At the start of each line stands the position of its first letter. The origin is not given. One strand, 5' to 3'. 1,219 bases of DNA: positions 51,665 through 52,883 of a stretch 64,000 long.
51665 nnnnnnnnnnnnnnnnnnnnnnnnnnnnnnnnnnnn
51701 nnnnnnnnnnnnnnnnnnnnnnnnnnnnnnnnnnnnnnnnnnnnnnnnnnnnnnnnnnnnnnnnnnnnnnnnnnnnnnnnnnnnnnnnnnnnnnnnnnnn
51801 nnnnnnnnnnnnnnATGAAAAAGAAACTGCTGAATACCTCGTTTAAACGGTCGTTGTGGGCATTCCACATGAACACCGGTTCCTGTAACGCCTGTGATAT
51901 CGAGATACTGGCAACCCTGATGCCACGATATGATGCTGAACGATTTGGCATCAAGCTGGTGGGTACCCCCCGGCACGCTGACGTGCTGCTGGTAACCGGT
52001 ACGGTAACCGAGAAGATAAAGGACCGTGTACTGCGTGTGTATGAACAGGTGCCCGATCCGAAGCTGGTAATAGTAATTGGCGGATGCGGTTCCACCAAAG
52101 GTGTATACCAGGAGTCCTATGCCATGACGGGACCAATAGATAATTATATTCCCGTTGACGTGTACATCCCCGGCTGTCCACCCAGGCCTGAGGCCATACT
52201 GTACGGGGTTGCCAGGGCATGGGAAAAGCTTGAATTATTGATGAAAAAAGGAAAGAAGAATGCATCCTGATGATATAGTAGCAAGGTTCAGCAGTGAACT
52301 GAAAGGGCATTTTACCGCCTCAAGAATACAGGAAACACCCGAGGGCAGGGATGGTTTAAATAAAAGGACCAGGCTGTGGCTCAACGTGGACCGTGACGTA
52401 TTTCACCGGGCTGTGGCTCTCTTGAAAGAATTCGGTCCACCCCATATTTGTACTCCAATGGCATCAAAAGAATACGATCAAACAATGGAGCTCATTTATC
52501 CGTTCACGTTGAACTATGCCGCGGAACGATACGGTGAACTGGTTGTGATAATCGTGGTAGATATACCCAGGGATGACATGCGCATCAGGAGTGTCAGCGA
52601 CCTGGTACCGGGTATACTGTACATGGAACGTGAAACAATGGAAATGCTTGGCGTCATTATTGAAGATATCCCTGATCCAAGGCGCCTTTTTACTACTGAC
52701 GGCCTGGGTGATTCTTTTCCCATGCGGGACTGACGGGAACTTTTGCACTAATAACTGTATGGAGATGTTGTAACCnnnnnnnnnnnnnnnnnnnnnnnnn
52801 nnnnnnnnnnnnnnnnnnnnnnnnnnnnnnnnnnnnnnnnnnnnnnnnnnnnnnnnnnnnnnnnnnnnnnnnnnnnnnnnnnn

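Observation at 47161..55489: Complete Mbh-type (Mrp antiporter plus group-4 [NiFe]-hydrogenase) respiratory operon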

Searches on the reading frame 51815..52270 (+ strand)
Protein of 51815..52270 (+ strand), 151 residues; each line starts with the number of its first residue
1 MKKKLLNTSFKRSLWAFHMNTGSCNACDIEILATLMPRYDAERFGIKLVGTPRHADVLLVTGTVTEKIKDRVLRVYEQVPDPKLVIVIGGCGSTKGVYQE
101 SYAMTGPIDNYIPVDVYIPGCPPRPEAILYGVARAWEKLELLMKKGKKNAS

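Call 5: search_protein_families(library=pfam, proteins=[window:51815-52270:+], max_evalue=0.01)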
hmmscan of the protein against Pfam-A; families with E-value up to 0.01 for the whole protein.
window:51815-52270:+ (151 aa): 1 family
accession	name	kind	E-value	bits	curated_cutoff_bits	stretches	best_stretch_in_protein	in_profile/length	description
PF01058.29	Oxidored_q6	-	3.1e-30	105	27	1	24-133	1-126/128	NADH ubiquinone oxidoreductase, 20 Kd subunit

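Call 23: search_protein_families(library=ncbifam, proteins=[window:51815-52267:+], max_evalue=0.001)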
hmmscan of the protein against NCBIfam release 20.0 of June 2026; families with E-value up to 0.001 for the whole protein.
window:51815-52267:+ (151 aa): 15 families
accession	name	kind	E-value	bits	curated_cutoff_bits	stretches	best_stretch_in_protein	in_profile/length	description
NF005012.1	PRK06411.1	subfamily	4.9e-46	156.3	116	1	3-139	25-158/166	NADH-quinone oxidoreductase subunit NuoB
TIGR01957.1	nuoB_fam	subfamily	2.8e-41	140.8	142.7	1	3-139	8-142/145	NADH-quinone oxidoreductase subunit B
NF011394.0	PRK14819.1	equivalog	5.7e-38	131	312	1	4-134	23-151/264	NADH-quinone oxidoreductase subunit B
NF011390.0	PRK14815.1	equivalog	1.2e-36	125.7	281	1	7-140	28-158/183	NADH dehydrogenase subunit B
NF011393.0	PRK14818.1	equivalog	1.4e-36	125.6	255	1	4-143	23-159/173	NADH dehydrogenase subunit B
NF011391.0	PRK14816.1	equivalog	1.8e-36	125.6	283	1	4-140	44-178/196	NADH-quinone oxidoreductase subunit B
NF009808.0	PRK13292.1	equivalog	3.6e-36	124.3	1156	1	4-140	17-150/791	NADH-quinone oxidoreductase subunit B/C/D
NF011395.0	PRK14820.1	equivalog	9e-36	123.3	263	1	8-136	29-154/180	NADH-quinone oxidoreductase subunit B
NF011388.0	PRK14813.1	equivalog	4.5e-35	121.2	294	1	5-137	21-151/189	NADH dehydrogenase subunit B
NF011392.0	PRK14817.1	equivalog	1.1e-31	110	271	1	6-139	30-160/182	NADH-quinone oxidoreductase subunit B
NF011389.0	PRK14814.1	equivalog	6e-30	104.4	285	1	12-139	33-157/186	NADH dehydrogenase subunit B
TIGR03294.1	FrhG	equivalog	1.2e-07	31.7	245.5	1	54-132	50-137/228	coenzyme F420 hydrogenase subunit gamma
NF040831.1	sulfhyd_ShyD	equivalog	0.00018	21.2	460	0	38-101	31-92/240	NAD(P)-dependent hydrogenase/sulfhydrogenase 2 subunit delta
NF040836.1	sulfhyd_HydD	equivalog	0.0003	20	500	0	104-132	122-150/261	NADPH-dependent hydrogenase/sulfhydrogenase 1 subunit delta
NF045875.1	F420_non_VhuG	exception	0.00046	19.5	450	0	106-133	134-161/286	F420-non-reducing hydrogenase subunit VhuG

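Call 52: search_solved_structures(query=window:51815-52267:+, max_evalue=1e-10, show_alignments=1)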
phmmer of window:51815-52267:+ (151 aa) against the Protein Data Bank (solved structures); distinct sequences matched with E-value up to 1e-10: 43.
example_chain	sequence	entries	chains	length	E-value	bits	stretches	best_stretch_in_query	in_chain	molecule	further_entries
6cfw_J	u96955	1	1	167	3e-56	192.6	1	10-144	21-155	Probable membrane-bound hydrogenase subunit mbhJ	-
7z0s_G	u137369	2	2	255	6.4e-45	155.8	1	2-140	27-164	Formate hydrogenlyase subunit 7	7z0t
7zeb_6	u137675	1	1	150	1.3e-33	119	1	5-140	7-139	NADH dehydrogenase [ubiquinone] iron-sulfur protein 7, mitochondrial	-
5lc5_B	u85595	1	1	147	1.4e-33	119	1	5-140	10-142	NADH dehydrogenase [ubiquinone] iron-sulfur protein 7, mitochondrial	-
9w2u_B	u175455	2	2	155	1.5e-33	118.9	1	5-140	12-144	NADH dehydrogenase [ubiquinone] iron-sulfur protein 7, mitochondrial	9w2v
7zd6_6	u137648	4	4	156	1.5e-33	118.8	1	5-140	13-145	NADH dehydrogenase [ubiquinone] iron-sulfur protein 7, mitochondrial | Complex I-20kD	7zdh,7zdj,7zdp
6g2j_B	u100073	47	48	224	1.7e-33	118.7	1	5-140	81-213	NADH dehydrogenase [ubiquinone] iron-sulfur protein 7, mitochondrial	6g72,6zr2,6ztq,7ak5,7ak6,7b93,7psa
5xtb_C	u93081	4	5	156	2e-33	118.4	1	5-139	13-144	NADH dehydrogenase [ubiquinone] iron-sulfur protein 7, mitochondrial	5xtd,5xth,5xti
8b9z_B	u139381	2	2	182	2.2e-33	118.3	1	5-140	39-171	LD31474p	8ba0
9ti4_E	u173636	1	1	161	2.3e-33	118.3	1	5-139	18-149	NADH dehydrogenase [ubiquinone] iron-sulfur protein 7, mitochondrial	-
5ldw_B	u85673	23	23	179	2.4e-33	118.2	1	5-140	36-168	NADH dehydrogenase [ubiquinone] iron-sulfur protein 7, mitochondrial | Mitochondrial complex I, PSST subunit | NADH:ubiquinone oxidoreductase core subunit S7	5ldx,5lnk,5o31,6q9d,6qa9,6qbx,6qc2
7v2c_C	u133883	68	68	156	2.6e-33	118.1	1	5-139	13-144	NADH dehydrogenase [ubiquinone] iron-sulfur protein 7,mitochondrial | NADH dehydrogenase [ubiquinone] iron-sulfur protein 7, mitochondrial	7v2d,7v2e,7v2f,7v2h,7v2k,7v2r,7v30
8esw_S7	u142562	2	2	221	3.8e-33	117.6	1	5-140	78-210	LD31474p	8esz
7qsd_B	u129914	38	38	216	3.8e-33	117.6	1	5-140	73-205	NADH dehydrogenase [ubiquinone] iron-sulfur protein 7, mitochondrial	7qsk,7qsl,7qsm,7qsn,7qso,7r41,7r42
9cwt_C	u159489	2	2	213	4.1e-33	117.5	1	5-139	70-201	NADH dehydrogenase [ubiquinone] iron-sulfur protein 7, mitochondrial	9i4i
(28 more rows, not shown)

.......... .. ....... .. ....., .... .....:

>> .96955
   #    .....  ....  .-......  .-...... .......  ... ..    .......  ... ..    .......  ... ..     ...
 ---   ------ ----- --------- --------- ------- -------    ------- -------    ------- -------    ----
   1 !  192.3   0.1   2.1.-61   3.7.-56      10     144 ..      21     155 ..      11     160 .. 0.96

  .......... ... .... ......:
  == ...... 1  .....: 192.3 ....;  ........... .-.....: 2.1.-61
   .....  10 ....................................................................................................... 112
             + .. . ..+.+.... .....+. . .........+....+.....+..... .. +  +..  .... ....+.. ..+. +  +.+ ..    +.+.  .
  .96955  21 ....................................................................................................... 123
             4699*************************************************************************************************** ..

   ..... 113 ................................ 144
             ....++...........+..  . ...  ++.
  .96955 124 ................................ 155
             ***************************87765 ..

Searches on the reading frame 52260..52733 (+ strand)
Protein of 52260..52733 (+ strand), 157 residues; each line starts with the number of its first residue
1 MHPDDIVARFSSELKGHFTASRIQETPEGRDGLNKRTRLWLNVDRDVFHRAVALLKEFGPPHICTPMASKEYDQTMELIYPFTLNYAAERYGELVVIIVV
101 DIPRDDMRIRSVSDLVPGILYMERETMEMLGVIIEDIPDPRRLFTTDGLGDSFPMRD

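Call 6: search_protein_families(library=pfam, proteins=[window:52260-52733:+], max_evalue=0.01)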
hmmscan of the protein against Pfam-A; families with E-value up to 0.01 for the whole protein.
window:52260-52733:+ (157 aa): 1 family
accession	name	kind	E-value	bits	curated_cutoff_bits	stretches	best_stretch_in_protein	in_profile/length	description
PF00329.25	Complex1_30kDa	-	2.6e-15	57.5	22.5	1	42-156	2-115/124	Respiratory-chain NADH dehydrogenase, 30 Kd subunit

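Call 23: search_protein_families(library=ncbifam, proteins=[window:52260-52730:+], max_evalue=0.001)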
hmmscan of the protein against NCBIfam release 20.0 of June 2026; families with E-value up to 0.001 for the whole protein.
window:52260-52730:+ (157 aa): 12 families
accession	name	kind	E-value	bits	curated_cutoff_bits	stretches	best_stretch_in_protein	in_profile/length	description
TIGR01961.1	NuoC_fam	subfamily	6.4e-10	39.6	122.45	1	75-156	40-115/122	NADH (or F420H2) dehydrogenase, subunit C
NF004734.0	PRK06074.2-1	equivalog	8.4e-09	35.6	169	1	36-156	25-146/164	NADH-quinone oxidoreductase subunit C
NF009141.0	PRK12494.1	equivalog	5.9e-07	29.5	175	1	96-156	101-160/175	NAD(P)H-quinone oxidoreductase subunit J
NF004735.0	PRK06074.2-2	equivalog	1.7e-06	28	176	1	49-156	39-143/158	NADH-quinone oxidoreductase subunit C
NF040611.1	F420_dehyd_FpoC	exception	1.9e-06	27.9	220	1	58-156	49-143/158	F420H2 dehydrogenase subunit FpoC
NF004733.0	PRK06074.1-5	equivalog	4e-06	26.6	225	1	103-156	94-146/203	NADH-quinone oxidoreductase subunit C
NF004737.0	PRK06074.2-4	equivalog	1.5e-05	25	144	1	67-156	40-121/150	NADH-quinone oxidoreductase subunit C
NF004732.0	PRK06074.1-4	equivalog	3e-05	23.9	376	1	109-149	146-186/250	NADH-quinone oxidoreductase subunit C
NF005832.0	PRK07735.1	equivalog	0.00022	20.6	431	1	95-147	360-412/430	NADH-quinone oxidoreductase subunit C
NF004730.0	PRK06074.1-1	equivalog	0.00032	20.6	193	1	105-149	102-147/200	NADH-quinone oxidoreductase subunit C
NF009808.0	PRK13292.1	equivalog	0.00057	17.9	1156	1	82-148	296-363/791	NADH-quinone oxidoreductase subunit B/C/D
NF005856.0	PRK07785.1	equivalog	0.00064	19.6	224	1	97-143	161-207/246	NADH-quinone oxidoreductase subunit C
